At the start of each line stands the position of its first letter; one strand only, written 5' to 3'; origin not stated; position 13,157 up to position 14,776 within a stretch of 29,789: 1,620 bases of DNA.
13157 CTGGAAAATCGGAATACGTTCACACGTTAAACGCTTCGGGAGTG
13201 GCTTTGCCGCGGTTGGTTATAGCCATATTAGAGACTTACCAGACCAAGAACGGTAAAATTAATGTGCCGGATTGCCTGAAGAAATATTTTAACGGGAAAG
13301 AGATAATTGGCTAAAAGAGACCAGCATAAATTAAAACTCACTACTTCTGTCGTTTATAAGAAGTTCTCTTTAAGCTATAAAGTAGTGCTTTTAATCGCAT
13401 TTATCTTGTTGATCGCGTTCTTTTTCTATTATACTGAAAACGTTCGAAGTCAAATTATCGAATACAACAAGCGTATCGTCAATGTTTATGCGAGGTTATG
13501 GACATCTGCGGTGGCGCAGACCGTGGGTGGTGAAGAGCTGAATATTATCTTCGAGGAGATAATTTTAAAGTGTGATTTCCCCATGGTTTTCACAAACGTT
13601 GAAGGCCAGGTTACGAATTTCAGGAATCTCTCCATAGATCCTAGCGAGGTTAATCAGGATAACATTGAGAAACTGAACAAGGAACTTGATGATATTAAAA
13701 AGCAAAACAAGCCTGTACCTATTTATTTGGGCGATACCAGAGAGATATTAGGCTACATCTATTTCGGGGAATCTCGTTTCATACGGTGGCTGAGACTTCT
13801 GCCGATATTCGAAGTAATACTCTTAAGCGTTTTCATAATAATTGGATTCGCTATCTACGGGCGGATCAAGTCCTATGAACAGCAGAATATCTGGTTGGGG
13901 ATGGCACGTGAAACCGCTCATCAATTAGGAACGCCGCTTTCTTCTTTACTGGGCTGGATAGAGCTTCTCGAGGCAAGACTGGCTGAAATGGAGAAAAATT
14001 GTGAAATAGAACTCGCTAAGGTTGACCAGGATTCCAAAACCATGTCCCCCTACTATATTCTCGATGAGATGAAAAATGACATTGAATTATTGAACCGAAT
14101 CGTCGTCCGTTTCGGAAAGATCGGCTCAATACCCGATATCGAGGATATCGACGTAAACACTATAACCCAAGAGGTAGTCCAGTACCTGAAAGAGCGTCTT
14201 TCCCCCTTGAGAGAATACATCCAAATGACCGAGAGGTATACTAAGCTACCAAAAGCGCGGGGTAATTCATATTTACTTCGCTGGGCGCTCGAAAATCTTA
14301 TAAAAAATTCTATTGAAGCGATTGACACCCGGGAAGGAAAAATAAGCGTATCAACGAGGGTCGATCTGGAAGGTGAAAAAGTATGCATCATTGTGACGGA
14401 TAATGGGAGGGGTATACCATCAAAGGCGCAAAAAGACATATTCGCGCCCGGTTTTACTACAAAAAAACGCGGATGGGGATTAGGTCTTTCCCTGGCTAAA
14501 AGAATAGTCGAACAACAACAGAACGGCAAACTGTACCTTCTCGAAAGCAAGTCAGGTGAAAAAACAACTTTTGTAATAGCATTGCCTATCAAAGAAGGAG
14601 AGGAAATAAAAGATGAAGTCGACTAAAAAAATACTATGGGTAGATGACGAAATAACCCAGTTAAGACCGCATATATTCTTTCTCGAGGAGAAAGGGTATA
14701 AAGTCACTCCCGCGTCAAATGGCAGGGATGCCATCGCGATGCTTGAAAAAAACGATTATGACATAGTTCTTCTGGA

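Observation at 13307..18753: PorY-like kinase and PorX-like REC-PglZ regulator encoded as an adjacent pair, directly upstream of tsaE and a T9SS-CTD protease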

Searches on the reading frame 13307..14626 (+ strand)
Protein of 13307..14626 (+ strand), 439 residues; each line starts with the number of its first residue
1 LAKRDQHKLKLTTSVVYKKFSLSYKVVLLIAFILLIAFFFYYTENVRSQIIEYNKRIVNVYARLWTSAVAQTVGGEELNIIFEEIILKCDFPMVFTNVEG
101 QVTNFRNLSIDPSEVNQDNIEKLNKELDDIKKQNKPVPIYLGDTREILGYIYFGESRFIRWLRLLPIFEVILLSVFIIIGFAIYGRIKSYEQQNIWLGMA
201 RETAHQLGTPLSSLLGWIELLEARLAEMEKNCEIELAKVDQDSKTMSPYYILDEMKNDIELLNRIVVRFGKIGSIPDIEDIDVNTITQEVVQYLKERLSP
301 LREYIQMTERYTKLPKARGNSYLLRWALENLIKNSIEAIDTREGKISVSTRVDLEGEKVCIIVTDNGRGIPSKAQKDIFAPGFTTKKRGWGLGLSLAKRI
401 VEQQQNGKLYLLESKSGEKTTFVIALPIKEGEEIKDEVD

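Call 3: search_protein_families(library=pfam, proteins=[window:13307-14626:+], max_evalue=0.01)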
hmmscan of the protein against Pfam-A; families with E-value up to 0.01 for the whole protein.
window:13307-14626:+ (439 aa): 5 families
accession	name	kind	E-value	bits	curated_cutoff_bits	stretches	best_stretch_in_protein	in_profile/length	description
PF02518.31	HATPase_c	-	1.8e-20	73.9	26.4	1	323-429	5-110/111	Histidine kinase-, DNA gyrase B-, and HSP90-like ATPase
PF00512.31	HisKA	-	0.0021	18.5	26.9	1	200-229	6-31/66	His Kinase A (phospho-acceptor) domain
PF14501.12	HATPase_c_5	-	0.0032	17.8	22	1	327-410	9-87/102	GHKL domain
PF13581.12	HATPase_c_2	-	0.0057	17.1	27.4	1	323-402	31-110/127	Histidine kinase-like ATPase domain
PF13589.12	HATPase_c_3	-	0.0067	16.9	25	0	326-380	5-55/137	Histidine kinase-, DNA gyrase B-, and HSP90-like ATPase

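Call 4: search_protein_families(library=ncbifam, proteins=[window:13307-14626:+], max_evalue=0.01)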
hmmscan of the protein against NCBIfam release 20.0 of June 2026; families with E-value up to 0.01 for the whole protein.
window:13307-14626:+ (439 aa): 69 families (the best 25 are shown)
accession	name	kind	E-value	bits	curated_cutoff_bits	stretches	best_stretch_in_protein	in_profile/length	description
NF008468.0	PRK11360.1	equivalog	2.1e-30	105.7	646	1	251-433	433-613/616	two-component system sensor histidine kinase AtoS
NF007688.0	PRK10364.1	equivalog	6.3e-23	81.2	479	1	255-429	282-452/460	two-component system sensor histidine kinase ZraS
NF006800.0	PRK09303.1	equivalog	4.8e-18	65.2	342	1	203-431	158-380/383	histidine kinase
NF008298.1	PRK11086.1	subfamily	4.9e-18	64.9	520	1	327-430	427-527/529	DcuS/MalK family sensor histidine kinase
NF046044.1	PnpS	equivalog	3e-17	62.7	400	1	203-427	177-390/390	two-component system histidine kinase PnpS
NF038348.1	T2SS_HK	subfamily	8.3e-17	60.8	450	1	306-429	454-574/574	histidine kinase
NF053867.1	SprKinKinDBac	equivalog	1.1e-16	60.4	775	1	199-430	289-499/500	sporulation kinase KinD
NF047874.1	MASE3_PAS_HK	subfamily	3e-16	59.3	560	1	204-434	406-631/655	MASE3 domain-containing sensor histidine kinase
NF008293.1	PRK11073.1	equivalog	4.3e-16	59.1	240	1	305-429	218-348/349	nitrogen regulation protein NR(II)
NF008312.0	PRK11100.1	equivalog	1.1e-15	57.4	356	1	203-415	263-462/477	two-component system sensor histidine kinase CreC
TIGR02956.1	TMAO_torS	equivalog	1.1e-15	56.8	676.5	1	204-436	472-690/967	TMAO reductase system sensor histidine kinase/response regulator TorS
NF047497.1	HK_LIC_12097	equivalog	1.3e-15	57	500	1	329-428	270-366/367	LIC_12097 family sensor histidine kinase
NF052574.1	HisKinEspCMyxo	equivalog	1.3e-15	56.7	1200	1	277-436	487-645/785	serine histidine kinase EspC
TIGR02966.1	phoR_proteo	equivalog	2.5e-15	56.3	334.2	1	204-425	122-332/333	phosphate regulon sensor histidine kinase PhoR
NF007004.0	PRK09467.1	equivalog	4.1e-15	55.5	415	1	249-418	262-427/440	two-component system sensor histidine kinase EnvZ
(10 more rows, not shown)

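Call 10: find_homologous_proteins(query=window:13307-14626:+)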
Query window:13307-14626:+ (439 aa): 8000 proteins with E <= 0.001 among 8000 candidates; the best 120 are listed.
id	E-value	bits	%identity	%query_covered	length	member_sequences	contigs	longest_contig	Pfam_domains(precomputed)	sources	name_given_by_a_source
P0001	8.3e-286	966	100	100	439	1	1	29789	PF02518.32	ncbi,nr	ncbi:HAMP domain-containing histidine kinase [bacterium]|nr:HAMP domain-containing histidine kinase 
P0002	3.8e-182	624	65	97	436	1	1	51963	PF02518.32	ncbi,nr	ncbi:HAMP domain-containing histidine kinase [bacterium]|nr:HAMP domain-containing histidine kinase 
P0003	1.0e-136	474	52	95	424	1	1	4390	PF02518.32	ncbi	-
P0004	1.6e-133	464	50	96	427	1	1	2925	PF02518.32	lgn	-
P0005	1.2e-129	451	50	94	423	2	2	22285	PF02518.32,PF00512.32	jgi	-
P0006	6.8e-126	439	48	96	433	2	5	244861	PF02518.32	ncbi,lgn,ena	-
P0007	6.8e-126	439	50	92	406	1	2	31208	PF02518.32,PF00512.32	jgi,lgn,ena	-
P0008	1.8e-125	437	51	90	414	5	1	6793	PF02518.32,PF13589.13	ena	-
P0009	2.3e-125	437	50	94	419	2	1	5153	PF02518.32,PF00512.32,PF13589.13,PF14501.13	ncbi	-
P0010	3.1e-123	430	51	94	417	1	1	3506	PF02518.32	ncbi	-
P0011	2.5e-122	427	47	95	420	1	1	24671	PF02518.32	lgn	-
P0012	6.9e-122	426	49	96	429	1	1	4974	PF02518.32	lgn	-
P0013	1.7e-121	424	47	95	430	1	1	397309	PF02518.32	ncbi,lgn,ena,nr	ncbi:HAMP domain-containing histidine kinase [bacterium]|nr:HAMP domain-containing histidine kinase 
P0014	2.1e-121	424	51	89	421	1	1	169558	PF02518.32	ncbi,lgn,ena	-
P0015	5.0e-121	423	46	95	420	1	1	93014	PF02518.32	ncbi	-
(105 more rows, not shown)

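Call 37: find_encoding_contigs(protein=P0002, flank=10000, max_places=3)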
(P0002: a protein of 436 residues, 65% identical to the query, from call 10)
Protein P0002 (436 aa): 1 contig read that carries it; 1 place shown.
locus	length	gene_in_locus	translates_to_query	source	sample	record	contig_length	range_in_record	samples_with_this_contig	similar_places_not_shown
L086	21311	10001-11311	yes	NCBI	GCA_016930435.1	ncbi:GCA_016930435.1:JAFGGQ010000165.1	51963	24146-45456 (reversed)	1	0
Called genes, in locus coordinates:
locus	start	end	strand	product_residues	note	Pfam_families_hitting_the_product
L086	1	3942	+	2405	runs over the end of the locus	PF13205:Big_5 (faint), PF13585:CHU_C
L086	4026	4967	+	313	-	PF01370:Epimerase, PF04321:RmlD_sub_bind, PF16363:GDP_Man_Dehyd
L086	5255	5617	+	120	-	PF01245:Ribosomal_L19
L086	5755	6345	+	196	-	PF01351:RNase_HII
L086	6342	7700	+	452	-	PF03739:LptF_LptG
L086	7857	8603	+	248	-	PF01145:Band_7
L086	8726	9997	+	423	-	PF02403:Seryl_tRNA_N, PF00587:tRNA-synt_2b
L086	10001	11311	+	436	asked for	PF02518:HATPase_c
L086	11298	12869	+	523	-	PF00072:Response_reg, PF08665:PglZ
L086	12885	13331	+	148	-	PF02367:TsaE, PF07693:KAP_NTPase (weak)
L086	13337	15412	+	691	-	PF00082:Peptidase_S8, PF13620:CarboxypepD_reg (weak), PF13715:CarbopepD_reg_2 (weak)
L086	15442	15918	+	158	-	PF09858:DUF2085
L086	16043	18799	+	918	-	PF13941:MutL, PF05896:NQRA_N (weak)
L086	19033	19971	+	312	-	-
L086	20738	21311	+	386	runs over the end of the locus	PF00933:Glyco_hydro_3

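Call 38: find_encoding_contigs(protein=P0001, flank=10000, max_places=3)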
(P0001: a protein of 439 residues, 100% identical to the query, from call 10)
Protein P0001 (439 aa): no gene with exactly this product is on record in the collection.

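Call 39: find_encoding_contigs(protein=P0014, flank=10000, max_places=2)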
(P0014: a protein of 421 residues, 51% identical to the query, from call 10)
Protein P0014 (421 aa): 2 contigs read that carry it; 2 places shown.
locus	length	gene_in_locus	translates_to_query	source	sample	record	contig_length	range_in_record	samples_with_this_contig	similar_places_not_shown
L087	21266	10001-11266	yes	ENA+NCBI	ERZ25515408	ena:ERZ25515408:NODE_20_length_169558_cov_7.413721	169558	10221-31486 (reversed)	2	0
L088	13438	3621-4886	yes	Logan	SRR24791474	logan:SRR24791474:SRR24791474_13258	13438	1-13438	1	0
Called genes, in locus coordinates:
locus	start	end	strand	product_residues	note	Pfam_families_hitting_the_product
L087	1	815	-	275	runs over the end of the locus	-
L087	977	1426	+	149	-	PF00572:Ribosomal_L13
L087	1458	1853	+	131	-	PF00380:Ribosomal_S9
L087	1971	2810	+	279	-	PF00318:Ribosomal_S2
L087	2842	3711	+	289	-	PF00889:EF_TS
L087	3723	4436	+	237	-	PF00696:AA_kinase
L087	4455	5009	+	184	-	PF01765:RRF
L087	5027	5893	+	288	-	PF13174:TPR_6 (faint), PF00515:TPR_1 (faint), PF13414:TPR_11 (weak), PF13432:TPR_16 (weak), PF13371:TPR_9 (weak), PF13428:TPR_14 (weak), PF13432:TPR_16 (weak), PF07719:TPR_2 (weak), +11 more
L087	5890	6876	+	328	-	PF01210:NAD_Gly3P_dh_N, PF02558:ApbA (weak), PF03807:F420_oxidored (faint), PF07479:NAD_Gly3P_dh_C, PF20618:GPD_NAD_C_bact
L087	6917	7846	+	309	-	PF08902:DUF1848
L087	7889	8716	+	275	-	-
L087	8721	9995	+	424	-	PF02403:Seryl_tRNA_N, PF00587:tRNA-synt_2b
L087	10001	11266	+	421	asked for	PF02518:HATPase_c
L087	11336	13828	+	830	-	PF08309:LVIVD (faint), PF13205:Big_5 (faint)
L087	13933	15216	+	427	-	PF04052:TolB_N, PF26549:Tricorn_N (weak), PF26550:Tricorn_2nd, PF25174:Beta-prop_THOC3 (weak), PF26549:Tricorn_N (weak), PF07676:PD40, PF26549:Tricorn_N, PF26550:Tricorn_2nd, +3 more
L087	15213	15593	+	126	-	PF04977:DivIC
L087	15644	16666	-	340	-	PF02824:TGS (faint), PF06071:YchF-GTPase_C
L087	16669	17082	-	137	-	PF01894:YjbQ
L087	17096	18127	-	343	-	PF01087:GalP_UDP_transf, PF16285:DUF4931_N, PF16268:DUF4921, PF02744:GalP_UDP_tr_C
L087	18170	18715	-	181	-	PF00936:BMC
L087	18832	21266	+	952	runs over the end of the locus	PF00005:ABC_tran (faint), PF02463:SMC_N (faint), PF03193:RsgA_GTPase (faint), PF13191:AAA_16 (faint), PF13476:AAA_23 (faint), PF13555:AAA_29 (faint), PF17760:UvrA_inter, PF17755:UvrA_DNA-bind, +2 more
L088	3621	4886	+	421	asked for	PF02518:HATPase_c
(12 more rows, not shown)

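Call 40: find_encoding_contigs(protein=P0006, flank=10000, max_places=2)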
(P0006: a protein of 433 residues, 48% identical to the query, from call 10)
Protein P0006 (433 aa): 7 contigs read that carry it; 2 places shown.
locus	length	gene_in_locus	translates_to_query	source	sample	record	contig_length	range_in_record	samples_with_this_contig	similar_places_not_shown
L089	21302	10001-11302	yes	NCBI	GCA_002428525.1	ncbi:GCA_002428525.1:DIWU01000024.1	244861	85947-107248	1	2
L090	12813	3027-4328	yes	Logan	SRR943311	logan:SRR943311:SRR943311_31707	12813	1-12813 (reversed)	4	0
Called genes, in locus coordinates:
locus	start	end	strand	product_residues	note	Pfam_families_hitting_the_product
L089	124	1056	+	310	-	PF01734:Patatin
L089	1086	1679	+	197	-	-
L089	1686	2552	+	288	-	PF04055:Radical_SAM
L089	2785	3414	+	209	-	PF14681:UPRTase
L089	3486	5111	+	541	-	PF02690:Na_Pi_cotrans, PF01895:PhoU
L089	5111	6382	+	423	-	PF00512:HisKA, PF02518:HATPase_c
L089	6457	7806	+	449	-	PF00072:Response_reg, PF00158:Sigma54_activat, PF14532:Sigma54_activ_2, PF07724:AAA_2 (faint), PF07728:AAA_5 (weak), PF25601:AAA_lid_14, PF02954:HTH_8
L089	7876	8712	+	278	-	-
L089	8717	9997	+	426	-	PF02403:Seryl_tRNA_N, PF00587:tRNA-synt_2b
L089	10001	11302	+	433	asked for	PF02518:HATPase_c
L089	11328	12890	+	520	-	PF00072:Response_reg, PF08665:PglZ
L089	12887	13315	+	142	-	PF02367:TsaE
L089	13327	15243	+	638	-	PF00082:Peptidase_S8, PF18962:Por_Secre_tail (weak)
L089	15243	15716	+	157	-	PF09858:DUF2085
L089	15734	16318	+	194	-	PF04011:LemA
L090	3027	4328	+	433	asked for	PF02518:HATPase_c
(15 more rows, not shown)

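Call 41: find_encoding_contigs(protein=P0013, flank=10000, max_places=2)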
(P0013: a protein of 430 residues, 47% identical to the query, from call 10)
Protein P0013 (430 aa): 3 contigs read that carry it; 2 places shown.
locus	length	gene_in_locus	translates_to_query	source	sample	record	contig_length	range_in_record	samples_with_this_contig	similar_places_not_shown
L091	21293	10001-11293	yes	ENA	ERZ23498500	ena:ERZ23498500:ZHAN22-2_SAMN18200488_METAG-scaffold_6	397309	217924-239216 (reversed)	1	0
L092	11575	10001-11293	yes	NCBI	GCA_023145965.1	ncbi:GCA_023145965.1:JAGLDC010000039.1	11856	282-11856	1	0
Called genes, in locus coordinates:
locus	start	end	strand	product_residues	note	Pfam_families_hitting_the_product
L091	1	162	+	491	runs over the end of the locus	PF01593:Amino_oxidase, PF13450:NAD_binding_8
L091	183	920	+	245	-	PF07463:NUMOD4 (weak), PF13392:HNH_3 (weak)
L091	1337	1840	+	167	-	PF00149:Metallophos (faint), PF12850:Metallophos_2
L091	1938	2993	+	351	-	PF03773:ArsP_1, PF04945:YHS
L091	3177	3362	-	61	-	-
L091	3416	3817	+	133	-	PF04087:DUF389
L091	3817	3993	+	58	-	-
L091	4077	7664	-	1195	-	PF01364:Peptidase_C25, PF18962:Por_Secre_tail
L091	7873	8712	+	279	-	-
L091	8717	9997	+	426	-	PF02403:Seryl_tRNA_N, PF00587:tRNA-synt_2b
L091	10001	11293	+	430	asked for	PF02518:HATPase_c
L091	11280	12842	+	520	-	PF00072:Response_reg, PF08665:PglZ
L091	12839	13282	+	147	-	PF02367:TsaE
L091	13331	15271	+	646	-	PF00082:Peptidase_S8, PF18962:Por_Secre_tail (weak)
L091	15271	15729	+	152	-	PF09858:DUF2085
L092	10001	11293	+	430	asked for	PF02518:HATPase_c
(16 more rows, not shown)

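Call 65: predict_structure(alignment_id=A2)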
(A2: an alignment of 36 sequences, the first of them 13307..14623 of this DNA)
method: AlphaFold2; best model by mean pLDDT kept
length: 439 residues; sequences in the alignment: 36
mean_pLDDT: 77.6   pTM: 0.51
mean pLDDT of the five models: 77.6, 75.3, 74.8, 73.9, 72.7
residues with pLDDT >= 90: 54; 70-90: 289; 50-70: 66; < 50: 30
segments of 3 or more residues with pLDDT < 50: 1-18, 240-243, 435-439
pLDDT, mean of each block of 10 residues (from residue 1): 41 42 82 88 89 84 75 60 69 84 80 74 85 83 77 84 86 88 78 71 74 81 82 54 63 83 75 72 91 78 79 88 88 85 87 90 90 83 59 77 86 89 88 46
secondary structure, 60 per line:
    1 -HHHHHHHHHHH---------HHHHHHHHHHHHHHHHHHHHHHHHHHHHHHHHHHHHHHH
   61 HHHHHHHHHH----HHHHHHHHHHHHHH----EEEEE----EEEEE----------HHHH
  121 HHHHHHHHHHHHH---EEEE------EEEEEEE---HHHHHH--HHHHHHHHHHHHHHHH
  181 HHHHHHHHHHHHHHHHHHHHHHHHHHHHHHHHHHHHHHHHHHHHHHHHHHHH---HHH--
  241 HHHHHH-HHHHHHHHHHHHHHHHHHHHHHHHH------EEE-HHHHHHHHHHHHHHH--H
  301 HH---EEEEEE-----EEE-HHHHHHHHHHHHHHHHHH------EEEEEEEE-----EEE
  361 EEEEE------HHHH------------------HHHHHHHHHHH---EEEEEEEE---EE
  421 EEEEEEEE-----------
elements in order: H2-12 H22-70 H75-88 E93-97 E102-106 H117-133 E137-140 E147-153 H157-162 H165-232 H241-246 H248-272 E279-281 H283-297 E306-311 E317-319 H321-338 E345-352 E358-365 H372-375 H394-404 E408-415 E419-428
